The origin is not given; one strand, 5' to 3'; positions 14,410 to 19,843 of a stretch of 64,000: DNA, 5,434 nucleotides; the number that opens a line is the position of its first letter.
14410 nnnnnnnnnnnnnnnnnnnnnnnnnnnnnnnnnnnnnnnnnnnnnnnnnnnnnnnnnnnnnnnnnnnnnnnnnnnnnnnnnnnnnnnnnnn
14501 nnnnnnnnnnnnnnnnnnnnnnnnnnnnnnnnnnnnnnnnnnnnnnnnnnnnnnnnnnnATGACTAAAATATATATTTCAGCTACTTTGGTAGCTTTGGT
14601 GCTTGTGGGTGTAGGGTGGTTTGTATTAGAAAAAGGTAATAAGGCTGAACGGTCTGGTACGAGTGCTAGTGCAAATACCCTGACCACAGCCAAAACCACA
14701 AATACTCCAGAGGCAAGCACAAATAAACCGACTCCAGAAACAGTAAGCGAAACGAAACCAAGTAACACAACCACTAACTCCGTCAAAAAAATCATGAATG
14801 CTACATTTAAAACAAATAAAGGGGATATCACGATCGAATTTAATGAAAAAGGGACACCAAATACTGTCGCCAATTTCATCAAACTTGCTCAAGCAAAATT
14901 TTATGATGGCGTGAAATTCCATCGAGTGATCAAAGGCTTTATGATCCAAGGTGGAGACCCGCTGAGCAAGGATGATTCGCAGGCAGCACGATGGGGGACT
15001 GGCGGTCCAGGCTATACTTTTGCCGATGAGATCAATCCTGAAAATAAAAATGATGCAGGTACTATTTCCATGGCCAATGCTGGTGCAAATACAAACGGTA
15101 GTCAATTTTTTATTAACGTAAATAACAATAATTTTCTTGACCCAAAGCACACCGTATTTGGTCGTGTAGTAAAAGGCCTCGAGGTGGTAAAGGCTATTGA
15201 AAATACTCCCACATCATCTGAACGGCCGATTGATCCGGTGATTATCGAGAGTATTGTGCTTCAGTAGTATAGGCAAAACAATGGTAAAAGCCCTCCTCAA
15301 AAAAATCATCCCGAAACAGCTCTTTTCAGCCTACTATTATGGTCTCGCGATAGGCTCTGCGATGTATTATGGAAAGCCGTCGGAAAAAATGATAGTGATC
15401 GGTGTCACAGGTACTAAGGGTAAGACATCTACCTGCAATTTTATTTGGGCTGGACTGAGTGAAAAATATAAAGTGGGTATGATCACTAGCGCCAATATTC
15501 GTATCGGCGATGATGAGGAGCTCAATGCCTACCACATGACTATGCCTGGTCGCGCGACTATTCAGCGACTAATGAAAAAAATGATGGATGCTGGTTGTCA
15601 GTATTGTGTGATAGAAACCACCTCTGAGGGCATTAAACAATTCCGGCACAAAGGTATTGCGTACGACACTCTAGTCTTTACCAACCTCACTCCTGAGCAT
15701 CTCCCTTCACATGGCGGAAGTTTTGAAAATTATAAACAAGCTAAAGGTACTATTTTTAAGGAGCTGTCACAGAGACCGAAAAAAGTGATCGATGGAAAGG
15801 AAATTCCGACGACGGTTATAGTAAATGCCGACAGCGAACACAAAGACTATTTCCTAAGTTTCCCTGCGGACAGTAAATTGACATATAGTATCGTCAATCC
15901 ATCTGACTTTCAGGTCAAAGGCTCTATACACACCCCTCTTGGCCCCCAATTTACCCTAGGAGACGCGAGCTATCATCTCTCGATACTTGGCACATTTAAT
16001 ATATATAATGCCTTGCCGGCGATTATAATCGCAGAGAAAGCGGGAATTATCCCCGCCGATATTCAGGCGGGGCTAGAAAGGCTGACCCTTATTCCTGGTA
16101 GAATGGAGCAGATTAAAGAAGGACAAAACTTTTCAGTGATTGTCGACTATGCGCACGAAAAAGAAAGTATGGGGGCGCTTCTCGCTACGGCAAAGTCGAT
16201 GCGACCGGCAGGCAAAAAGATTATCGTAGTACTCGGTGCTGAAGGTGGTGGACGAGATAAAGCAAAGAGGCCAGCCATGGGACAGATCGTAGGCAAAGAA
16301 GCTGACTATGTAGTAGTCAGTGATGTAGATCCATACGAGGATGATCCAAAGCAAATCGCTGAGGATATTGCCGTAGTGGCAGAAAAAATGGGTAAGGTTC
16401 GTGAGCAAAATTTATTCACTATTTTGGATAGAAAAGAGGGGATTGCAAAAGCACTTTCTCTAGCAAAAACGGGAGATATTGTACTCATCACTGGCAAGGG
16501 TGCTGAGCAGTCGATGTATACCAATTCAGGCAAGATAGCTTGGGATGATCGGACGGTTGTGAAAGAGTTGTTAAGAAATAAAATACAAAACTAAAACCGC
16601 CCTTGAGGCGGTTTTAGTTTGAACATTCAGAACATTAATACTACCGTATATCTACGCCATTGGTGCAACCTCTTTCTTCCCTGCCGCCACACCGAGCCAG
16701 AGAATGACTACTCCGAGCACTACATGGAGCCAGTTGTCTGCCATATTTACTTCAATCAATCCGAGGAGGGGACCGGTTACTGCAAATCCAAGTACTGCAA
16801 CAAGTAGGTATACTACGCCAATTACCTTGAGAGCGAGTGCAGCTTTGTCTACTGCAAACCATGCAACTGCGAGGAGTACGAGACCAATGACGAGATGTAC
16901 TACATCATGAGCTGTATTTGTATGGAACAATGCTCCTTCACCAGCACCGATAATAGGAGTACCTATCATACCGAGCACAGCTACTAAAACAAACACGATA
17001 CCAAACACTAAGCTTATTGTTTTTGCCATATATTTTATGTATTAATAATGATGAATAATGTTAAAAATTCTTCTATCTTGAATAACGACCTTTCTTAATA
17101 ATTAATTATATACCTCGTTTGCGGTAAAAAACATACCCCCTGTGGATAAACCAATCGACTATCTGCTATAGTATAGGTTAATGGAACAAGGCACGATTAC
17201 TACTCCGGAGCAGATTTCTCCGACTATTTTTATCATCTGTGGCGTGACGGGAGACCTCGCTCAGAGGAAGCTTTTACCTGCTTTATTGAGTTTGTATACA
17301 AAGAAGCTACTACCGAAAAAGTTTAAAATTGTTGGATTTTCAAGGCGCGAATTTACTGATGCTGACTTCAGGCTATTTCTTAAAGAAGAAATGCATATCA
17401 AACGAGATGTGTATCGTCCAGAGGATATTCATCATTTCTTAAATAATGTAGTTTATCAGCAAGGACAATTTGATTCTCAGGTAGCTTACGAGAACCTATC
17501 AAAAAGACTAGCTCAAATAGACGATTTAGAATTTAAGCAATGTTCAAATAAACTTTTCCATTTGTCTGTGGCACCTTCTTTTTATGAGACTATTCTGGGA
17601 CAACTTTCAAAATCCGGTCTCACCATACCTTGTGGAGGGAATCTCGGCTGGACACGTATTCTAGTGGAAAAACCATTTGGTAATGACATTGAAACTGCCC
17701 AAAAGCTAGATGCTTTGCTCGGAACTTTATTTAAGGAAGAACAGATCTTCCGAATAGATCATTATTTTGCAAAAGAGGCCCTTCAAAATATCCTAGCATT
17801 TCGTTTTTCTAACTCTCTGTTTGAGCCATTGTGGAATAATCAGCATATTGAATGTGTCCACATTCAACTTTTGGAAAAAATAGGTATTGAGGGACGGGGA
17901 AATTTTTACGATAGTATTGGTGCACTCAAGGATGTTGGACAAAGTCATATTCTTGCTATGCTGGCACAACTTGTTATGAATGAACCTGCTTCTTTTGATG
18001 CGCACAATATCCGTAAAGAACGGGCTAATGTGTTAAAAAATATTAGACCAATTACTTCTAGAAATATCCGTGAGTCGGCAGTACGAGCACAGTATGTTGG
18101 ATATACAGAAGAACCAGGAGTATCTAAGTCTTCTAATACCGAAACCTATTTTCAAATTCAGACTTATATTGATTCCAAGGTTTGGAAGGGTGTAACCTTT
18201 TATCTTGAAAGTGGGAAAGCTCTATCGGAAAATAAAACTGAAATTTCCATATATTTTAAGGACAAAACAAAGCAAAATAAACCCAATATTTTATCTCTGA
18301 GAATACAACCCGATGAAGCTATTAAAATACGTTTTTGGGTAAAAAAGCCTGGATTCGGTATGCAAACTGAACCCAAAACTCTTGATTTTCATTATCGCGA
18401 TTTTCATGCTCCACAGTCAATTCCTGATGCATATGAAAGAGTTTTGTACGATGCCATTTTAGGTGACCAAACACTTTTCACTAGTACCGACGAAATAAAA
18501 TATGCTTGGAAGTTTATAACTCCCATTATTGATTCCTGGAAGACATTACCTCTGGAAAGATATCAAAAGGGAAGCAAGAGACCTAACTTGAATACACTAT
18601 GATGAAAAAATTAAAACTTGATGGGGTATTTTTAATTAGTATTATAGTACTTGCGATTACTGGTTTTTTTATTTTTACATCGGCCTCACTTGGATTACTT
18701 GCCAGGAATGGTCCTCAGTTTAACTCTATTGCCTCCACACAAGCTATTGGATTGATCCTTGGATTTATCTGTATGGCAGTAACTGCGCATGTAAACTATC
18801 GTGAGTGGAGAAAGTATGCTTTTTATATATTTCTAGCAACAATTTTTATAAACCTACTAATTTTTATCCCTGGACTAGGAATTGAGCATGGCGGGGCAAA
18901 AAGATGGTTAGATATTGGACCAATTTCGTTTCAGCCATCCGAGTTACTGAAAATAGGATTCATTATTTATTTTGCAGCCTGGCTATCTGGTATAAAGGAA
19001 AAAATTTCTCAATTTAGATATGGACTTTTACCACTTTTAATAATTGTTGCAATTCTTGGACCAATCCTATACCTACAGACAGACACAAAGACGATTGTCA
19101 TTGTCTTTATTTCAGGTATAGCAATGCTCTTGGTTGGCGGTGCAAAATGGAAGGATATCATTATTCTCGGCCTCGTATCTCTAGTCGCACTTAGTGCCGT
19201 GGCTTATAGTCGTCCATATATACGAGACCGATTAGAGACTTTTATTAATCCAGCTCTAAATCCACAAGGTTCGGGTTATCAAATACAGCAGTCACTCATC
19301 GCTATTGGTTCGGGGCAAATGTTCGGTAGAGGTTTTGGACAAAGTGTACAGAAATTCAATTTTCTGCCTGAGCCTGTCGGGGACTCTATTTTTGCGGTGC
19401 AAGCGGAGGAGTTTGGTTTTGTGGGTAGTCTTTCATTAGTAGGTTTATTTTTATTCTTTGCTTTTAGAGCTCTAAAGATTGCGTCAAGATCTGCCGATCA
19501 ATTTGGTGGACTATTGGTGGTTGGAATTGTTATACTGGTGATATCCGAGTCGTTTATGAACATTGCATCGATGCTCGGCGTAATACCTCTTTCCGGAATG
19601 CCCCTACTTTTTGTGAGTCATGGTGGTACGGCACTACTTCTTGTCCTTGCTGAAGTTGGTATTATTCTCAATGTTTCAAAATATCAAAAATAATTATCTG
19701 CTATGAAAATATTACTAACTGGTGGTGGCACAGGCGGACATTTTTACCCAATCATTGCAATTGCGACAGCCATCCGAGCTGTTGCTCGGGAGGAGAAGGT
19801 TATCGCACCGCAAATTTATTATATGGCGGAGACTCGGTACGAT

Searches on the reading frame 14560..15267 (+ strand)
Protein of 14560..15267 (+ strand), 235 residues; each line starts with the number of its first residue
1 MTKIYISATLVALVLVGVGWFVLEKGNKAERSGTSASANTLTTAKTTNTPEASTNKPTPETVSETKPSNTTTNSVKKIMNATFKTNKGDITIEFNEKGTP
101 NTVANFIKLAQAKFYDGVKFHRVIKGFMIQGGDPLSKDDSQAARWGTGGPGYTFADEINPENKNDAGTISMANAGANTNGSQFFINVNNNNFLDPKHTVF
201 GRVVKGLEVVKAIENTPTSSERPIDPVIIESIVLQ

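Call 54: search_protein_families(library=pfam, proteins=[window:14560-15267:+], max_evalue=0.0001)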
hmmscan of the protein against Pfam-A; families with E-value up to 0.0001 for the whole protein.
window:14560-15267:+ (235 aa): 1 family
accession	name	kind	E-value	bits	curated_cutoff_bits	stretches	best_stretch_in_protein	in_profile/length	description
PF00160.26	Pro_isomerase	-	3.4e-52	177.3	21.7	1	82-232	3-157/159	Cyclophilin type peptidyl-prolyl cis-trans isomerase/CLD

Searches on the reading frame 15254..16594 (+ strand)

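Call 54: search_protein_families(library=pfam, proteins=[window:15254-16594:+], max_evalue=0.0001)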
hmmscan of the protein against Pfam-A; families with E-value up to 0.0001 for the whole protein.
window:15254-16594:+ (446 aa): 2 families
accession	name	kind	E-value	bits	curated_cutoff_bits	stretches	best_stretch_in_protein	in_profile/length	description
PF08245.18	Mur_ligase_M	-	2.8e-33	116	24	1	51-260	1-200/200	Mur ligase middle domain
PF02875.26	Mur_ligase_C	-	2.9e-26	93.2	28.4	1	282-416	1-127/127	Mur ligase, glutamate ligase domain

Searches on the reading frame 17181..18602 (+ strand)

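Call 54: search_protein_families(library=pfam, proteins=[window:17181-18602:+], max_evalue=0.0001)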
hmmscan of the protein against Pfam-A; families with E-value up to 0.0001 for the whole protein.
window:17181-18602:+ (473 aa): 2 families
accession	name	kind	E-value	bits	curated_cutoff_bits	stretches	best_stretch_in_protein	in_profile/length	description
PF02781.21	G6PD_C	-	3.5e-91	305.8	27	1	205-469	1-282/296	Glucose-6-phosphate dehydrogenase, C-terminal domain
PF00479.28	G6PD_N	-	8.8e-54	183.4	22.1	1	18-203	1-183/183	Glucose-6-phosphate dehydrogenase, NAD binding domain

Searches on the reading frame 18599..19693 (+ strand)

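Call 55: search_protein_families(library=pfam, proteins=[window:18599-19693:+], max_evalue=0.0001)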
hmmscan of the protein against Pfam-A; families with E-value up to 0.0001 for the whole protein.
window:18599-19693:+ (364 aa): 1 family
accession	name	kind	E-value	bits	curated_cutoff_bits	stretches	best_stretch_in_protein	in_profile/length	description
PF01098.24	FTSW_RODA_SPOVE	-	7.1e-93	311.9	26.4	1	13-363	6-354/356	Cell cycle protein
